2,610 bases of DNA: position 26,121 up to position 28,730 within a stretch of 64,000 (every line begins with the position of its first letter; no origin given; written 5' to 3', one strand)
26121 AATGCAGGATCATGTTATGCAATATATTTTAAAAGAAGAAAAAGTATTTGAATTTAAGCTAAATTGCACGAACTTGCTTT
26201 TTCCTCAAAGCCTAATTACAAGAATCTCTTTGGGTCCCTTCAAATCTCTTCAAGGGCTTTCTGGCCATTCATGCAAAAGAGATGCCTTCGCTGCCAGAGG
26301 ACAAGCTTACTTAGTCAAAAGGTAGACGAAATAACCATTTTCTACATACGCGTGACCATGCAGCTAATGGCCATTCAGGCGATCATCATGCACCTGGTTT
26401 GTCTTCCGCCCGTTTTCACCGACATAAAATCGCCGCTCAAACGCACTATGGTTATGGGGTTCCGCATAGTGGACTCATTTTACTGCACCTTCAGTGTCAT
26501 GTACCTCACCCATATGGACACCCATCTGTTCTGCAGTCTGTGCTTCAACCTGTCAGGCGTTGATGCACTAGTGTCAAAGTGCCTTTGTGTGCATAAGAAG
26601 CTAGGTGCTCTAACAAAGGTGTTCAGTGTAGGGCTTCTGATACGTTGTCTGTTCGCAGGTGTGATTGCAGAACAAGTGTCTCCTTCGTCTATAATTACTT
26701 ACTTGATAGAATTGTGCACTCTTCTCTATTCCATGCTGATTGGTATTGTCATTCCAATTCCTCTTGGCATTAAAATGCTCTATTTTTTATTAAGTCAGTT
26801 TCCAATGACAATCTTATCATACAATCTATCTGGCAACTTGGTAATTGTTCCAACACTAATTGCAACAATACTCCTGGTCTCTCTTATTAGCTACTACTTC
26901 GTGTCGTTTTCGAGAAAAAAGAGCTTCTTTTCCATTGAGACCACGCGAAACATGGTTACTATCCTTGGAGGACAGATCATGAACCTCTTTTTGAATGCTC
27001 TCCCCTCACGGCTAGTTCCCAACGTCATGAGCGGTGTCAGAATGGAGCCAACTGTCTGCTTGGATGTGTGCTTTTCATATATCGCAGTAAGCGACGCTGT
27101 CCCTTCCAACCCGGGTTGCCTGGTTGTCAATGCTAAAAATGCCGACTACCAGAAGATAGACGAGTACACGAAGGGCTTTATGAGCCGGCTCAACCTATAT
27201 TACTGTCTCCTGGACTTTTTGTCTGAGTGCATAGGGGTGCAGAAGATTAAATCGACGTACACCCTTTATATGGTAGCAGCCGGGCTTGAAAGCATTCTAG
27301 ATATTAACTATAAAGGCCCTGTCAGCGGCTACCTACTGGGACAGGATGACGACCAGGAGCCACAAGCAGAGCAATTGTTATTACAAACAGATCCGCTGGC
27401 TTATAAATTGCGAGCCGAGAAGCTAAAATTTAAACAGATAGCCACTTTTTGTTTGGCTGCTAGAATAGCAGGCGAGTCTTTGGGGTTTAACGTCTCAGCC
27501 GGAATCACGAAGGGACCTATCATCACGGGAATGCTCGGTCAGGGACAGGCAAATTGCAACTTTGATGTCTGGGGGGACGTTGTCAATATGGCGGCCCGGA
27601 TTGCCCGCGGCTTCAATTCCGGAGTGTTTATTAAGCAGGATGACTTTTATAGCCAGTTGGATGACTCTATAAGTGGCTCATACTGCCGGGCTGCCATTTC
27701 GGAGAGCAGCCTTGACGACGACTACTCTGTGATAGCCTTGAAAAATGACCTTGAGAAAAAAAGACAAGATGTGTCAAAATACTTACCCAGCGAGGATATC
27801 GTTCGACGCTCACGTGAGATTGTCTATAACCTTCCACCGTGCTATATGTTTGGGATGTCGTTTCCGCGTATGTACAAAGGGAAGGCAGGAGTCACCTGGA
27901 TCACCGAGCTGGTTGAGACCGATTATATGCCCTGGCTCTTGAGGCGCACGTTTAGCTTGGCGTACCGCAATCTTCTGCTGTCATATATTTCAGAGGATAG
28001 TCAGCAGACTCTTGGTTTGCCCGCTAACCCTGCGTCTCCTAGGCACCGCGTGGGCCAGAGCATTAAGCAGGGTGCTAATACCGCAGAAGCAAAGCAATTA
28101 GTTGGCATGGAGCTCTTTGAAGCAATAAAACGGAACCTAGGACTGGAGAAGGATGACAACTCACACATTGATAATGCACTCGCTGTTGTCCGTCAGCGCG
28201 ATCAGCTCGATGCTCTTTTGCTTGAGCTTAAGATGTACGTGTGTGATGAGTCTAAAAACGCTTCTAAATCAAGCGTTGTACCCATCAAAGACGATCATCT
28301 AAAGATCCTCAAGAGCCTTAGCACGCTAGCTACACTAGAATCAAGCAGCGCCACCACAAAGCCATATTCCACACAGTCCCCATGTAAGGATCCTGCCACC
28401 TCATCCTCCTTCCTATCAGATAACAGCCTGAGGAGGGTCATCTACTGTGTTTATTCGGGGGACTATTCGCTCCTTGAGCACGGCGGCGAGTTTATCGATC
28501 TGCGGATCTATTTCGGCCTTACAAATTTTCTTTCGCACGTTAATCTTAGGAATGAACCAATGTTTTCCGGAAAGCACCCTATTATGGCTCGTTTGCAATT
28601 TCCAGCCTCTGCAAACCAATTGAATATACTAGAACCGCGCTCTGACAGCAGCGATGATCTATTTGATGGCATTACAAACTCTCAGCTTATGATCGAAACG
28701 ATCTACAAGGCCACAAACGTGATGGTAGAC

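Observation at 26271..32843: Membrane nucleotidyl cyclase with mammalian-like topology (TM cluster, CHD, TM cluster, CHD), a roughly 900-aa disordered linker and apparently swapped domain roles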

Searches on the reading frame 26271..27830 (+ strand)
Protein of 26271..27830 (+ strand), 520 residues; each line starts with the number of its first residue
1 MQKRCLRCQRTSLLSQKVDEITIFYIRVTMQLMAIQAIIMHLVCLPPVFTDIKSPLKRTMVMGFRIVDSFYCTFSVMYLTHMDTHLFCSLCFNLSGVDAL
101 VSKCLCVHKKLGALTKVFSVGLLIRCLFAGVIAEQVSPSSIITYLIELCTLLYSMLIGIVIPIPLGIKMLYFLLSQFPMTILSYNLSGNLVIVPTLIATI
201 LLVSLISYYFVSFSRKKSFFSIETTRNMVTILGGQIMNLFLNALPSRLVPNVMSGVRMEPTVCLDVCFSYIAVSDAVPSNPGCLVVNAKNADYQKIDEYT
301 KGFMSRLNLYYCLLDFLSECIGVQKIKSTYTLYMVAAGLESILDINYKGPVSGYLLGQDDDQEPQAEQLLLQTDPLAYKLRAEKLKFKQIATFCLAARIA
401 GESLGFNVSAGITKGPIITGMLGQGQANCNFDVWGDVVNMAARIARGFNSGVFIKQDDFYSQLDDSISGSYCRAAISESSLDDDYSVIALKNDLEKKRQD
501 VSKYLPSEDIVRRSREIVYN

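Call 19: search_protein_families(library=pfam, proteins=[window:26271-27830:+], max_evalue=1)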
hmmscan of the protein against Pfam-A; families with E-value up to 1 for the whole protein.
window:26271-27830:+ (520 aa): 1 family
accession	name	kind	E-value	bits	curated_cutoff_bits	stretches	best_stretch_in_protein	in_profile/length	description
PF00211.25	Guanylate_cyc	-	7.2e-09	35.9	21.9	1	303-445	31-137/183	Adenylate and Guanylate cyclase catalytic domain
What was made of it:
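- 27033..27926 (+): CHD1, C2-like, aa ~255-552: core 255-465, insertion 466-520, conserved hairpin with YKGKAG 521-552. Key codons: Y270 27078-80, K327 27249-51, T331 27261-63, D432 27564-66, N439 27585-87, R443 27597-99, K536 27876-78. Pfam 35.9 bits (call 19).
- CHD1 scores weakly (35.9 bits, call 19), has lost both metal aspartates, and carries insertions.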

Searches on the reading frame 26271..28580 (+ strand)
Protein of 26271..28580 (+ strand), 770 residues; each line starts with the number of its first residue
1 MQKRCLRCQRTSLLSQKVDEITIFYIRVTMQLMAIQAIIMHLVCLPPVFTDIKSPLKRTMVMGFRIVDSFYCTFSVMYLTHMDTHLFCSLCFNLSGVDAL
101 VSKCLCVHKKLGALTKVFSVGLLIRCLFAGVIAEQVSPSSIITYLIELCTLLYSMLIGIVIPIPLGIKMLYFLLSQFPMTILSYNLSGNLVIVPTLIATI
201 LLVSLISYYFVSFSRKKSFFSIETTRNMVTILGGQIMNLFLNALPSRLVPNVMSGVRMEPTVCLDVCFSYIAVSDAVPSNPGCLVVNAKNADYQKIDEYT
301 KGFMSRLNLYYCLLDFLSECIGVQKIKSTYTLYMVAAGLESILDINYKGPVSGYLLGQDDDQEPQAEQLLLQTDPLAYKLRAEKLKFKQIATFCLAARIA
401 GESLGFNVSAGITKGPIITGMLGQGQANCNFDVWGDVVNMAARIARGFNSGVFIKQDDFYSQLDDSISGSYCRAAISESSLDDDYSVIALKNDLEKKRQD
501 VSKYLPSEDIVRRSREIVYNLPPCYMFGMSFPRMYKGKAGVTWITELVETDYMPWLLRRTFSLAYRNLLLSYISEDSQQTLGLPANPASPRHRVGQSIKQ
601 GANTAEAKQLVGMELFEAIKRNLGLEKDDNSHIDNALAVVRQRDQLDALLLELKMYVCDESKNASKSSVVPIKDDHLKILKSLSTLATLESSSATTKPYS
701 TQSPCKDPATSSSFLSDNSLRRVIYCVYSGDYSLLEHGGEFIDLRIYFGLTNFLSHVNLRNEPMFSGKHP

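Call 66: predict_structure(alignment_id=A6)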
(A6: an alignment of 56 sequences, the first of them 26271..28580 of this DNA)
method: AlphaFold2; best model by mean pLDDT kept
length: 770 residues; sequences in the alignment: 56
mean_pLDDT: 59.5   pTM: 0.46
mean pLDDT of the five models: 59.5, 58.6, 58.4, 57.8, 55.0
residues with pLDDT >= 90: 84; 70-90: 153; 50-70: 213; < 50: 320
segments of 3 or more residues with pLDDT < 50: 1-4, 6-16, 84-94, 96-98, 215-220, 344-360, 462-484, 497-515, 517-519, 521-620, 622-629, 631-633, 635-637, 653-658, 664-671, 687-718, 720-770
pLDDT, mean of each block of 10 residues (from residue 1): 43 51 66 68 68 78 74 68 52 48 54 62 66 69 65 58 57 65 71 72 72 54 72 75 71 77 92 85 58 68 90 89 87 89 44 44 65 83 88 93 94 93 69 91 93 88 48 39 49 50 42 47 31 37 33 41 44 45 36 31 38 44 47 48 53 49 46 58 51 37 32 36 38 39 41 38 33
secondary structure, 60 per line:
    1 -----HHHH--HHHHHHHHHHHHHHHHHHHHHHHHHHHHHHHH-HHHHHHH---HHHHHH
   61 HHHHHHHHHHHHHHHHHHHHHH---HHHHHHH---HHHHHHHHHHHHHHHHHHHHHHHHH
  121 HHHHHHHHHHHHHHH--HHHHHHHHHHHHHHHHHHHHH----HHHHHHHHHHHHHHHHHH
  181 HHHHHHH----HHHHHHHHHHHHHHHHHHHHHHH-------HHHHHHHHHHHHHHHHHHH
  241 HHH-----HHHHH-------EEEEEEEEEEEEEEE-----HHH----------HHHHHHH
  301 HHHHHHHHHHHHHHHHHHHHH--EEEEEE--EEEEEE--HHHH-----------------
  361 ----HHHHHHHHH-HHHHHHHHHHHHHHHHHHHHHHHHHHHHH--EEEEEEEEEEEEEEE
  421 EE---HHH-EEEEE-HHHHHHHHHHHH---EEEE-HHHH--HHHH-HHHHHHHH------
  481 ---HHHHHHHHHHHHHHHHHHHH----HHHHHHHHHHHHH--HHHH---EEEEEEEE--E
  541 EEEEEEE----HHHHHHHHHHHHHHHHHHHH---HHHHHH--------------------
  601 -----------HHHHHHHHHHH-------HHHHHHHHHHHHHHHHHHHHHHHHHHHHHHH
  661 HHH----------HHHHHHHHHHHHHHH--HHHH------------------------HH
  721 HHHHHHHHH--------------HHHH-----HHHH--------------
elements in order (helices of 4 or more, strands of 3 or more residues): H6-9 H12-43 H45-51 H55-82 H86-92 H96-135 H138-158 H163-187 H192-214 H222-243 H249-253 E261-275 H294-321 E324-329 E332-337 H340-343 H365-373 H375-403 E406-422 E430-434 H436-447 E451-454 H456-459 H462-465 H467-474 H484-503 H508-520 H523-526 E530-537 E540-547 H552-571 H575-580 H612-622 H630-663 H674-688 H691-694 H719-729 H744-747 H753-756
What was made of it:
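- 26331..26912 (+): Membrane block 1, aa ~21-214. Six predicted TM helices. AF2 helices at 12-43, 55-82, 96-135, 138-158, 163-187 and 192-214 (call 66).
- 26934..27020 (+): Juxtamembrane helix before CHD1 with a transducer-like motif (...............), aa 222-250. AF2 helix 222-243 (call 66).
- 27033..27926 (+): AF2 pLDDT is 85-94 in the core (call 66).
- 27927..30719 (+): Inter-half linker, aa ~553-1483. It is Ser/Thr/Gln-rich, poorly conserved and length-variable. No Pfam family and no tandem repeats. AF2 pLDDT <50 for most of aa 553-770 (call 66).
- On tmAC-type pseudo-heterodimeric membrane cyclase (2 x [TM block + CHD]): Block 1 has six long helices (call 66).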

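Call 79: fold_search(model_id=the predicted structure, library=pdb)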
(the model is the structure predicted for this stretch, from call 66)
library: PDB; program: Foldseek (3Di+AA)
matches with E <= 10: 299; with E <= 0.001: 129
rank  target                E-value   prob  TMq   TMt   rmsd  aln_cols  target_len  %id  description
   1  7yzk_A                9.3e-09  1.00  0.19  0.37  17.4       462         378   12  Structure of Mycobacterium tuberculosis adenylyl cyclase Rv1625c / Cya (released 2022-08-31)
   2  7pd4                  8.4e-08  1.00  0.20  0.18  16.0       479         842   13  structure of Adenylyl cyclase 9 in complex with MANT-GTP (released 2022-01-19)
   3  5o5l_A                2.0e-07  1.00  0.20  0.64   6.2       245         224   17  X-ray structure of a bacterial adenylyl cyclase soluble domain, solved at cryogenic temperature (released 2017-11-01)
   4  9p2r_A                2.3e-07  1.00  0.20  0.43   8.6       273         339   14  Extended, CYR715-bound state of Manduca sexta soluble guanylate cyclase mutant beta C122S (released 2025-11-12)
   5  9bcs_A                2.3e-07  1.00  0.19  0.27  11.0       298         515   15  Intracellular domain of GC-A bound to ANP (released 2024-11-27)
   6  9p2r_B                2.4e-07  1.00  0.21  0.29   9.3       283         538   14  Extended, CYR715-bound state of Manduca sexta soluble guanylate cyclase mutant beta C122S (released 2025-11-12)
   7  6r3q_A                3.0e-07  1.00  0.18  0.16  35.9       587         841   14  The structure of a membrane adenylyl cyclase bound to an activated stimulatory G protein (released 2019-05-08)
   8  5o5k_A                3.1e-07  1.00  0.20  0.66   5.9       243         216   17  X-ray structure of a bacterial adenylyl cyclase soluble domain (released 2017-11-01)
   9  8hbe_A                3.7e-07  1.00  0.20  0.28   6.2       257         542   12  Structure of human soluble guanylate cyclase in the inactive state at 3.1 angstrom (released 2023-04-19)
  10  1azs_B                4.9e-07  1.00  0.16  0.62   5.2       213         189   17  COMPLEX OF GS-ALPHA WITH THE CATALYTIC DOMAINS OF MAMMALIAN ADENYLYL CYCLASE (released 1998-02-25)
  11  1cul_B                5.5e-07  1.00  0.16  0.60   6.1       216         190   17  COMPLEX OF GS-ALPHA WITH THE CATALYTIC DOMAINS OF MAMMALIAN ADENYLYL CYCLASE: COMPLEX WITH 2',5'-DIDEOXY-ADENOSINE 3'- (released 2001-01-10)
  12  8hbh_A                8.9e-07  1.00  0.20  0.29   9.7       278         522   11  Structure of human soluble guanylate cyclase in the NO-activated state at 3.1 angstrom (released 2023-04-19)
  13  9bcv_B                9.4e-07  1.00  0.18  0.61   6.3       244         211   14  Cyclase domain of GC-A bound to ANP (released 2024-11-27)
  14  7pde_A                1.1e-06  1.00  0.18  0.16  37.5       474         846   14  Structure of Adenylyl cyclase 9 in complex with Gs protein alpha subunit and MANT-GTP (released 2022-01-19)
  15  8hbf_A                1.2e-06  1.00  0.21  0.30   9.5       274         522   11  Structure of human soluble guanylate cyclase in the NO+Rio state at 3.1 angstrom (released 2023-04-19)
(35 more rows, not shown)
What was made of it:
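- On tmAC-type pseudo-heterodimeric membrane cyclase (2 x [TM block + CHD]): Full-length Rv1625c and AC9 are the top Foldseek matches of the N-terminal half (call 79).
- Single-CHD membrane cyclases such as Rv1625c work as homodimers, and Rv1625c is the top structural match of the N-terminal half (call 79).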
